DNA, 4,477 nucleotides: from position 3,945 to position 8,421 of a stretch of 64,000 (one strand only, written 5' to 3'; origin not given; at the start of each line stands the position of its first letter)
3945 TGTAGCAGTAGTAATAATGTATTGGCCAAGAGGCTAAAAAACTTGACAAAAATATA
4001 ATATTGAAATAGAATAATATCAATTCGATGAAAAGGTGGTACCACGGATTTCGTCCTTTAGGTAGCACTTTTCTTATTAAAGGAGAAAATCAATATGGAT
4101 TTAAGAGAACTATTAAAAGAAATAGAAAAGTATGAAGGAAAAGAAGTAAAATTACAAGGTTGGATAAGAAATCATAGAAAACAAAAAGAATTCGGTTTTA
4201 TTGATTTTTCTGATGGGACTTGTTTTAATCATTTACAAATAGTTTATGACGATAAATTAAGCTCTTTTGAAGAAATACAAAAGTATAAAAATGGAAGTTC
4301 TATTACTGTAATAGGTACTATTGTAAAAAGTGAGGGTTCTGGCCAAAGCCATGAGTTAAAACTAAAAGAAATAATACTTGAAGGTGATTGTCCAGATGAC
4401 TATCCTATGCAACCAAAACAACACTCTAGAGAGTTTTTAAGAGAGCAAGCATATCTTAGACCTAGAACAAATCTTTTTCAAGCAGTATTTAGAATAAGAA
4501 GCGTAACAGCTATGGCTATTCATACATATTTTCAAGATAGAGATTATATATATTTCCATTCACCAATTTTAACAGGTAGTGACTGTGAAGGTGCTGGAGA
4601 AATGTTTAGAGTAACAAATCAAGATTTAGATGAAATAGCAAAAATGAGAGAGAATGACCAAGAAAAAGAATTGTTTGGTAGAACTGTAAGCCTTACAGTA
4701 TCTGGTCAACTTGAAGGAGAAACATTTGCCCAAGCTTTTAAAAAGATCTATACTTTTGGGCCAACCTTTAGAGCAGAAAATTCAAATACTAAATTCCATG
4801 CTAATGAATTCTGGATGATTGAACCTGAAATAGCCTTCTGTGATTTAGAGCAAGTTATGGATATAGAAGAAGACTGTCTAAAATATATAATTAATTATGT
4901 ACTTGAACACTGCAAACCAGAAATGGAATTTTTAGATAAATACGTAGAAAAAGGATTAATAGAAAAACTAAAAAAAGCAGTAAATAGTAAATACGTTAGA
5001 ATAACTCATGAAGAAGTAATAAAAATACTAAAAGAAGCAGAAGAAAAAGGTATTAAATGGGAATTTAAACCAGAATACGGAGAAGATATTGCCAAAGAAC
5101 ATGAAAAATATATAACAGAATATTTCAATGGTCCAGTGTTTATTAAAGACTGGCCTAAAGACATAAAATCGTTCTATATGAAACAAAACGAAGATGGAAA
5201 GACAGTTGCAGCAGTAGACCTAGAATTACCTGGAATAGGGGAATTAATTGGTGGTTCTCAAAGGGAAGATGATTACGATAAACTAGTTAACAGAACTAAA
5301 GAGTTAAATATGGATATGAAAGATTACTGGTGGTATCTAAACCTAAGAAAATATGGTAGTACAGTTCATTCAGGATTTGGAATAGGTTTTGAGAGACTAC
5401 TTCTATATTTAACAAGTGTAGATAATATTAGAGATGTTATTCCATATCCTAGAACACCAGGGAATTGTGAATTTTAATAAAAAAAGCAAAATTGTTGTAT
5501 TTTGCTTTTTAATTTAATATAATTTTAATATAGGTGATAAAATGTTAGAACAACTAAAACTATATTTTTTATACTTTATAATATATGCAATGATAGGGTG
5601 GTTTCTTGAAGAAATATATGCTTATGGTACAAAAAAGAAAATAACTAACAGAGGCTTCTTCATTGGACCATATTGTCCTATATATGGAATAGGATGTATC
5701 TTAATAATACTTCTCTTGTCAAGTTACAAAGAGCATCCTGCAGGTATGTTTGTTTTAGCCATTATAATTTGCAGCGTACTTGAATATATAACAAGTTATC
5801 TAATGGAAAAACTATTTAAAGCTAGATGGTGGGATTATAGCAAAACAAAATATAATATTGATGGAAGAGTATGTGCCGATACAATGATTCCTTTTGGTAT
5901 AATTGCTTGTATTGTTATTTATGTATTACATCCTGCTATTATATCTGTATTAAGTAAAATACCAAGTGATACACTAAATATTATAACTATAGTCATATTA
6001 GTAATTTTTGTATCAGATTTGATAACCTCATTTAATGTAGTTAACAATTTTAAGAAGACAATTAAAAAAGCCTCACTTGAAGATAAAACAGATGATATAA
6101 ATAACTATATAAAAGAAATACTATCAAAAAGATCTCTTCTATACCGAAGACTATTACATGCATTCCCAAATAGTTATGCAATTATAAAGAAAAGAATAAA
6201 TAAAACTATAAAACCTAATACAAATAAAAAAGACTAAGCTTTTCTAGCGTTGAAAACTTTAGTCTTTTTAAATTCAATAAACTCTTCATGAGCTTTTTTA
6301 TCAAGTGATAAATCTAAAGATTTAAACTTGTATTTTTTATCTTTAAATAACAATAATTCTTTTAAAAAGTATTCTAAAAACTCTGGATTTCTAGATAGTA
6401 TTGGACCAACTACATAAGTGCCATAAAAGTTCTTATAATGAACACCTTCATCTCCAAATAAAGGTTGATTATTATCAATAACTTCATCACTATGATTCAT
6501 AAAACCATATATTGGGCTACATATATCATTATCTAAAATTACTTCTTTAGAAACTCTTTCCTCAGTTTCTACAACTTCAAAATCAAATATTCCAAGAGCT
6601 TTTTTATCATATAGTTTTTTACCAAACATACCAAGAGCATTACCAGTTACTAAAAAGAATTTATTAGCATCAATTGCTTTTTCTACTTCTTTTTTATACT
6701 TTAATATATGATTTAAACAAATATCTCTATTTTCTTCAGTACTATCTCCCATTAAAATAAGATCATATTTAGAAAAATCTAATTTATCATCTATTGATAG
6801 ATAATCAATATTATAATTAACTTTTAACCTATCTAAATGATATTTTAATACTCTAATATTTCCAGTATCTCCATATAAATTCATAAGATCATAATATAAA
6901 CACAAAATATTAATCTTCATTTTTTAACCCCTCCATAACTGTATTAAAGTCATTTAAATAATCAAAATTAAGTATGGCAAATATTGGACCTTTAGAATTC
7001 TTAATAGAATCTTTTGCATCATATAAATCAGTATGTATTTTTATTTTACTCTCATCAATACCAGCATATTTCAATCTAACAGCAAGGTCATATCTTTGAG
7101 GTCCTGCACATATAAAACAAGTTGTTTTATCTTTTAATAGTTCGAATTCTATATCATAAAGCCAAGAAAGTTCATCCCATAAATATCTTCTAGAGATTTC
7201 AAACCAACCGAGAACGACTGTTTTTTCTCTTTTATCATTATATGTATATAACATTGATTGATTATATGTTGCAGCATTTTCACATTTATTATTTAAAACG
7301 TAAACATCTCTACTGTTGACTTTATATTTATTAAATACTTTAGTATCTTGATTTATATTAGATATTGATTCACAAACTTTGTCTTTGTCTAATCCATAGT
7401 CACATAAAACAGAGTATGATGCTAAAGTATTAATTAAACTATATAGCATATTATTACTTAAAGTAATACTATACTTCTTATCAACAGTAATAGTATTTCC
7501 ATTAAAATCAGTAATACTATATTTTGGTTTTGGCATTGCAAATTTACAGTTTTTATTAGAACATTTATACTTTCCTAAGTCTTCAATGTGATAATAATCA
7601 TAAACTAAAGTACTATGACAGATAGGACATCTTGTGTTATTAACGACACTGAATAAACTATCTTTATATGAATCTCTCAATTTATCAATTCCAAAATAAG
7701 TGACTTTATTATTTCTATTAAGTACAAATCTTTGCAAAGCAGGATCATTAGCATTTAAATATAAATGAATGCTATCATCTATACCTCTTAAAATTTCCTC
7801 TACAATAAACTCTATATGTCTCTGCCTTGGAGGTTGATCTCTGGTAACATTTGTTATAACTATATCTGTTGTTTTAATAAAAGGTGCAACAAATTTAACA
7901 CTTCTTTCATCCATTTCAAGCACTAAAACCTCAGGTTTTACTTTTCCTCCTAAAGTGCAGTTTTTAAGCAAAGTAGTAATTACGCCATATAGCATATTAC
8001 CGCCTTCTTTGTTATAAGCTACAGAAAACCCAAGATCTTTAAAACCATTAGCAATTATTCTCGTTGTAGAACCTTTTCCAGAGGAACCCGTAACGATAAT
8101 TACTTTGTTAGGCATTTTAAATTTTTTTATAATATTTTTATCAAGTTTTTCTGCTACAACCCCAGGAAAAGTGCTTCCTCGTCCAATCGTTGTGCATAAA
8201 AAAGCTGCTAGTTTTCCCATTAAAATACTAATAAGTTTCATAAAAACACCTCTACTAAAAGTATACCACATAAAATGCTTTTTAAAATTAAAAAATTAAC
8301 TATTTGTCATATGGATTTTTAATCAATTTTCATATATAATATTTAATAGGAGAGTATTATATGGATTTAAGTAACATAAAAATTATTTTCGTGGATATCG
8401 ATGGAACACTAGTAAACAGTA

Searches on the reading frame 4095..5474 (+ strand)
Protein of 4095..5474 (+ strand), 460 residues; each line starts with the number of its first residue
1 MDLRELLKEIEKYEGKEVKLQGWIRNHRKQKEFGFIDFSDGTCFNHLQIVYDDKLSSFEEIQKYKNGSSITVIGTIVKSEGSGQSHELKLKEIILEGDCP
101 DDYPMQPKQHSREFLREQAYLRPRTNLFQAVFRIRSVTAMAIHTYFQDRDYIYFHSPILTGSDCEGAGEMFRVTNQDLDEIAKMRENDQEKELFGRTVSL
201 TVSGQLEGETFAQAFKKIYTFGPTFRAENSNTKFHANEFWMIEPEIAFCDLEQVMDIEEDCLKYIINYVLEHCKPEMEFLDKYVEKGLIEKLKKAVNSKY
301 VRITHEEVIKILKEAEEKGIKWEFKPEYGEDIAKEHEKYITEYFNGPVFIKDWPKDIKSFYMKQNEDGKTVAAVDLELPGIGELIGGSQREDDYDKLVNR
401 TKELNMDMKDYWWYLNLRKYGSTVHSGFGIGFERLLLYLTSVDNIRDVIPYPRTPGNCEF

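Call 59: search_protein_families(library=pfam, proteins=[window:4095-5474:+], max_evalue=0.00001)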
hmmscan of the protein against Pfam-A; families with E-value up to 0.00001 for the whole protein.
window:4095-5474:+ (460 aa): 2 families
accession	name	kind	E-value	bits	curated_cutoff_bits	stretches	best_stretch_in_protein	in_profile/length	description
PF00152.25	tRNA-synt_2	-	1e-63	215.7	25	1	113-454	3-307/308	tRNA synthetases class II (D, K and N)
PF01336.31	tRNA_anti-codon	-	3.8e-10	40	27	1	18-94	1-73/75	OB-fold nucleic acid binding domain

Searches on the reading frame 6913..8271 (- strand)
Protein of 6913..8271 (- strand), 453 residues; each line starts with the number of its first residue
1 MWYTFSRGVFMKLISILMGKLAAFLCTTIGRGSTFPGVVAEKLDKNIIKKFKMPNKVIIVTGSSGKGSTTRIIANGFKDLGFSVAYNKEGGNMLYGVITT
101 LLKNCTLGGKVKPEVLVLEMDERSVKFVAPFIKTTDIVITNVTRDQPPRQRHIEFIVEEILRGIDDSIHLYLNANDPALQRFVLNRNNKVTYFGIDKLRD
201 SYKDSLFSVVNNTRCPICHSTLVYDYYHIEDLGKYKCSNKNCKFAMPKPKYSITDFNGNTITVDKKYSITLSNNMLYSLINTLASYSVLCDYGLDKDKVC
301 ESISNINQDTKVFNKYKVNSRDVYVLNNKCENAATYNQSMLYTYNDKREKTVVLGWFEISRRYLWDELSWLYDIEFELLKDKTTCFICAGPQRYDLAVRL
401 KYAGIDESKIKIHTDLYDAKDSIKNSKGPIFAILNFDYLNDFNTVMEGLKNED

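Call 59: search_protein_families(library=pfam, proteins=[window:6913-8271:-], max_evalue=0.00001)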
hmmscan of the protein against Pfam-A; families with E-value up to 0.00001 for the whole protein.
window:6913-8271:- (453 aa): 2 families
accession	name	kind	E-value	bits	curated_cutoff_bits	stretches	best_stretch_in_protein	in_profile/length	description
PF08353.15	MurT_C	-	5.6e-18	65.4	25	1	331-435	3-106/110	MurT ligase C-terminal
PF08245.18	Mur_ligase_M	-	7.1e-07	29.8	24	1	60-239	1-192/200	Mur ligase middle domain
